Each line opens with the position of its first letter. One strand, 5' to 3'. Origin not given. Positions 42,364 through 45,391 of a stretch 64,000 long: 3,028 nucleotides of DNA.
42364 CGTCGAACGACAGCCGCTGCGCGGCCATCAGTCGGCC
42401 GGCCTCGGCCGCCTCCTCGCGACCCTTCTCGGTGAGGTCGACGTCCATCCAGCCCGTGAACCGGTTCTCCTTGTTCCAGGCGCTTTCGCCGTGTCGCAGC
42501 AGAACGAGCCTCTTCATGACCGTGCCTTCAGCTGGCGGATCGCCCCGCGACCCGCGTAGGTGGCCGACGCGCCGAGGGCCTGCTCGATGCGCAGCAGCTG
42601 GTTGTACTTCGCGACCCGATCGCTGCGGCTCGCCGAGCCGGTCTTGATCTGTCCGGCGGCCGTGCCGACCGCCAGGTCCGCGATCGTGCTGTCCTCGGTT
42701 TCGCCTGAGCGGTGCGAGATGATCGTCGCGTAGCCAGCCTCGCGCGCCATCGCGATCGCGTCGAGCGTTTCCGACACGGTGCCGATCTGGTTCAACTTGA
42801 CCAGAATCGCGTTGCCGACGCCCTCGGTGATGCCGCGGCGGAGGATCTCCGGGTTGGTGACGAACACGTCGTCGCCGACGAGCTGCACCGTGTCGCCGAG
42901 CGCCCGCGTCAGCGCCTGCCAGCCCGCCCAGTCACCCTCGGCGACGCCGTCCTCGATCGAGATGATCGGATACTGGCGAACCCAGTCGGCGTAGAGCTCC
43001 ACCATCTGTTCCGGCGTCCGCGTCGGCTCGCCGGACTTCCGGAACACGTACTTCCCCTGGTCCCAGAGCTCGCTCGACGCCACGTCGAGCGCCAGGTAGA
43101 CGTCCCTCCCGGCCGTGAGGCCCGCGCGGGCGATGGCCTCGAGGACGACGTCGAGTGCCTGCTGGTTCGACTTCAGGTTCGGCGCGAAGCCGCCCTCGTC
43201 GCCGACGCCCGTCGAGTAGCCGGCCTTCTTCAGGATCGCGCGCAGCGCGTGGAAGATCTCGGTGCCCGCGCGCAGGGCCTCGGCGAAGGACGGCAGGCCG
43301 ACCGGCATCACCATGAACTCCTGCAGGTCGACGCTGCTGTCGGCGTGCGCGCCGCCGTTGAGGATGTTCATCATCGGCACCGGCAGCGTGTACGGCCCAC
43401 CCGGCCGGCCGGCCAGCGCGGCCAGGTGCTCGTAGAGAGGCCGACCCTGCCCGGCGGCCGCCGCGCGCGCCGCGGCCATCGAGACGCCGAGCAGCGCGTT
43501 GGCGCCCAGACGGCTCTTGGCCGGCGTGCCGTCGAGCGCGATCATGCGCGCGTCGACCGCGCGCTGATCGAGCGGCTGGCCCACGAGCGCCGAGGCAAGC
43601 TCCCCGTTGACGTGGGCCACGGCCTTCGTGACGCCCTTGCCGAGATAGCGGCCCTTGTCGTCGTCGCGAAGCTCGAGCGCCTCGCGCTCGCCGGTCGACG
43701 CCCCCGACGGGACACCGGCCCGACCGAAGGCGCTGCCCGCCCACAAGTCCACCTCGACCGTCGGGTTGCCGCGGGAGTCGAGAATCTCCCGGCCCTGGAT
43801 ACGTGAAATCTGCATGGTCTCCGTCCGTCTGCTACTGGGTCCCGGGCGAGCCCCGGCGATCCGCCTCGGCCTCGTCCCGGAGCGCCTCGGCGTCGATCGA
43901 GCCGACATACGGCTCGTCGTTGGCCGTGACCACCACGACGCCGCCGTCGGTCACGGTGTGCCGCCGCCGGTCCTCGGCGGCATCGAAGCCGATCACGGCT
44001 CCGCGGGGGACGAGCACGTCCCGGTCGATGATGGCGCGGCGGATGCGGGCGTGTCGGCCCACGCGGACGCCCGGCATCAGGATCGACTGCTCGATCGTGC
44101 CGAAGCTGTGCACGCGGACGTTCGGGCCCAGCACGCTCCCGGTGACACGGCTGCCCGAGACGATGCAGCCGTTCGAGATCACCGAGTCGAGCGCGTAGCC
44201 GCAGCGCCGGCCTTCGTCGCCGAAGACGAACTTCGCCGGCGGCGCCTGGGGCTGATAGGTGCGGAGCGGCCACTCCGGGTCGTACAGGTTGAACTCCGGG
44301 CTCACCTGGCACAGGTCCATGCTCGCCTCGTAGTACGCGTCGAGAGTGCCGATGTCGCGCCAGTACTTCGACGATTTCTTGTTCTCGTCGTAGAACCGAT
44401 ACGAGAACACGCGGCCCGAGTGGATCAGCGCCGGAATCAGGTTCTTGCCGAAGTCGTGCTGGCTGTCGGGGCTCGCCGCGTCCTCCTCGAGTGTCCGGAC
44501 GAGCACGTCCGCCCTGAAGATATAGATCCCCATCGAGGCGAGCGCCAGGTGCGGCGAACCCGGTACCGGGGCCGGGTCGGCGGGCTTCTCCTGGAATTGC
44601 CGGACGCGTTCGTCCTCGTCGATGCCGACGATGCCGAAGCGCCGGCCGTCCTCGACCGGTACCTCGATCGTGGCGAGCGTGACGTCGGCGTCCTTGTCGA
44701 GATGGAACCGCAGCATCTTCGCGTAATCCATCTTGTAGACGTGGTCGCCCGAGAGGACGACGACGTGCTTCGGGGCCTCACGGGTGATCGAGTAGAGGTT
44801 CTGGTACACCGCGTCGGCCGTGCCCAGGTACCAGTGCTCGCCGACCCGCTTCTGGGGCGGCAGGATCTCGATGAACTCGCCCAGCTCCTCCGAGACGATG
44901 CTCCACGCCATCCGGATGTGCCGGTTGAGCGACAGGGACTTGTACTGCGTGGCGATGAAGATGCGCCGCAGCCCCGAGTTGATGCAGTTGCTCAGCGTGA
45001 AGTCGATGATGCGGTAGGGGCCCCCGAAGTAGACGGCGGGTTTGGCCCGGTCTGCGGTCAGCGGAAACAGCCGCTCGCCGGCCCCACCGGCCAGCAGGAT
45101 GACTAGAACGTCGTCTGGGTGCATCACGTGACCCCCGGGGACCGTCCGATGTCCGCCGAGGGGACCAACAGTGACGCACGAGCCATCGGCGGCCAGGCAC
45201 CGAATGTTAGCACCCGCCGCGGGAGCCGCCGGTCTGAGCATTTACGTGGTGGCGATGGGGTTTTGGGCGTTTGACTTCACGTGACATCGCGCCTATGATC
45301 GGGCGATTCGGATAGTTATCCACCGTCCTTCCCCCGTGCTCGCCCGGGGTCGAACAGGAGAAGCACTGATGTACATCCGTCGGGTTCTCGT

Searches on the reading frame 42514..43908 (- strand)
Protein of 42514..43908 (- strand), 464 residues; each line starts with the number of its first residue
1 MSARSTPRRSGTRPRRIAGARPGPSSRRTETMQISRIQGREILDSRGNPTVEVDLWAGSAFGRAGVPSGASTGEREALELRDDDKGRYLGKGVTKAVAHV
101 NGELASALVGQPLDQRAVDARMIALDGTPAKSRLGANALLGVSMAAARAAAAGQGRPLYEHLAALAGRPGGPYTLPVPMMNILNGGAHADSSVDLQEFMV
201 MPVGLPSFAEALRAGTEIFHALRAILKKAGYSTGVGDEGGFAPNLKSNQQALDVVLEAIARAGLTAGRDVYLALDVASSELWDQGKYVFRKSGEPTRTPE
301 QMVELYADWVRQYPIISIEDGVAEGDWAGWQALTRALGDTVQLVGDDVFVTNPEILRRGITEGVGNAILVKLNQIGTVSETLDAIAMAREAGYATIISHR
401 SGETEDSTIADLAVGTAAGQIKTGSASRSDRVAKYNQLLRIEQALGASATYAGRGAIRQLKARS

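Call 4: search_protein_families(library=pfam, proteins=[window:42514-43908:-])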
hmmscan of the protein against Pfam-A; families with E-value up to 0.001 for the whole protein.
window:42514-43908:- (464 aa): 3 families
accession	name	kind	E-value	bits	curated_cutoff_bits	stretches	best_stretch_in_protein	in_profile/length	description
PF00113.28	Enolase_C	-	2.2e-123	411.7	21.5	1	173-458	2-294/296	Enolase, C-terminal TIM barrel domain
PF03952.21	Enolase_N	-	2.4e-52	177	35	1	34-162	1-131/131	Enolase, N-terminal domain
PF13378.12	MR_MLE_C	-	0.00018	21.7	29.4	1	306-427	64-180/219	Enolase C-terminal domain-like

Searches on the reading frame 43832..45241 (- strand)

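Call 10: search_protein_families(library=pfam, proteins=[window:43832-45241:-], max_evalue=0.00001)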
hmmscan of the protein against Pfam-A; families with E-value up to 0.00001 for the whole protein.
window:43832-45241:- (469 aa): 4 families
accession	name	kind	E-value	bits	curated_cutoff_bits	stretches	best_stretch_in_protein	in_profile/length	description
PF00483.29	NTP_transferase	-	1.1e-63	215.5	21.2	1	47-312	2-244/245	Nucleotidyl transferase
PF24894.1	Hexapep_GlmU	-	1.6e-39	134.7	23.3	1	334-438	1-104/104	GlmU-like, C-terminal hexapeptide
PF25247.1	LbH_GLGC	-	4.2e-08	33.6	27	0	352-389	15-52/135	GLGC left-handed parallel beta-helix domain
PF25084.1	LbH_EIF2B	-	6.4e-08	33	54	1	347-418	16-88/105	EIF2B subunit epsilon LbH domain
